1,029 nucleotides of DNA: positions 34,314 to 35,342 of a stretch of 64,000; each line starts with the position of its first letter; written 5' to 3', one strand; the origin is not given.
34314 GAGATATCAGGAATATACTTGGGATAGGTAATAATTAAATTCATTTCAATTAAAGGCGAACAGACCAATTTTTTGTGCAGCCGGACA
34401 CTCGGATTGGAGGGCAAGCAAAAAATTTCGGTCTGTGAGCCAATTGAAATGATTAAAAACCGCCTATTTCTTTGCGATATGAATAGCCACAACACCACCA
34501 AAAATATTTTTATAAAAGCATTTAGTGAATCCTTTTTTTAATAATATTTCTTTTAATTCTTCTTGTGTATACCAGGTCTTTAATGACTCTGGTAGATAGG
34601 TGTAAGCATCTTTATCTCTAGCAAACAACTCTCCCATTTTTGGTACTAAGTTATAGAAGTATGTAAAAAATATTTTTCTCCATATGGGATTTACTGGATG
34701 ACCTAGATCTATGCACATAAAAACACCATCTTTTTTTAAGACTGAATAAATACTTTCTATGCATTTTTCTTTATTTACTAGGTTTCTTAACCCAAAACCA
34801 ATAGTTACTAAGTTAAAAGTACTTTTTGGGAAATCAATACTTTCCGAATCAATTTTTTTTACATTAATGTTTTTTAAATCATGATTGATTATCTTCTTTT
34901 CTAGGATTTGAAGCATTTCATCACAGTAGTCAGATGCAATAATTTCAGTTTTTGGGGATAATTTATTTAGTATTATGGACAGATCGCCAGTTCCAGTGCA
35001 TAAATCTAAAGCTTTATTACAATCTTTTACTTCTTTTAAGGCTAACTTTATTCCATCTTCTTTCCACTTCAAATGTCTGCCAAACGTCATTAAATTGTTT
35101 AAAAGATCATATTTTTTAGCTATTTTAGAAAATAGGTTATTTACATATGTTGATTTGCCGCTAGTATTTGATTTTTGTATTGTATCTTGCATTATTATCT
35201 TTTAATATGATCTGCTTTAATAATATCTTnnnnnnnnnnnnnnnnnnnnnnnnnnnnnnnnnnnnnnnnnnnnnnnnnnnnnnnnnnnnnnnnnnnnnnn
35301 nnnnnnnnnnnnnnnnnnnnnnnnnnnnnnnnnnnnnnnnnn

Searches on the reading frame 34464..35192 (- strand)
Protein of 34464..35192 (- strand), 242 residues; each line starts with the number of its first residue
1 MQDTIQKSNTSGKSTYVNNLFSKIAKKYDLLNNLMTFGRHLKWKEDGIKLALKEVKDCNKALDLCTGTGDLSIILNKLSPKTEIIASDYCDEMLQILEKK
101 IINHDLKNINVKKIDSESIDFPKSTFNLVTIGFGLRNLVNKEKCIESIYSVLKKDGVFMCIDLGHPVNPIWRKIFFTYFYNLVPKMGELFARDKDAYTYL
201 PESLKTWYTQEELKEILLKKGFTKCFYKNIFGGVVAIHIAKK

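Call 72: search_protein_families(library=pfam, proteins=[window:34464-35192:-], max_evalue=0.001)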
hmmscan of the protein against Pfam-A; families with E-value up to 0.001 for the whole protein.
window:34464-35192:- (242 aa): 8 families
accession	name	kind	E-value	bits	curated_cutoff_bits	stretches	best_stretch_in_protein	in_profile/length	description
PF01209.24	Ubie_methyltran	-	3.9e-60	203.5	20.1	1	11-242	3-233/233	ubiE/COQ5 methyltransferase family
PF13847.12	Methyltransf_31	-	6.7e-15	55.5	27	1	59-193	5-122/145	Methyltransferase domain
PF13649.12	Methyltransf_25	-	1.6e-13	51.6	27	1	62-156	2-97/97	Methyltransferase domain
PF08241.18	Methyltransf_11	-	9.4e-11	42.7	21.2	1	62-160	1-95/95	Methyltransferase domain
PF13489.12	Methyltransf_23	-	2.5e-10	40.8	27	1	46-223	11-160/164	Methyltransferase domain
PF08242.18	Methyltransf_12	-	4.6e-08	34.1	30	1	62-158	1-98/98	Methyltransferase domain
PF02390.23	Methyltransf_4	-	0.00034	20.6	24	0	61-130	5-77/173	Putative methyltransferase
PF05175.20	MTS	-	0.00054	20.1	23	0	55-117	27-91/170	Methyltransferase small domain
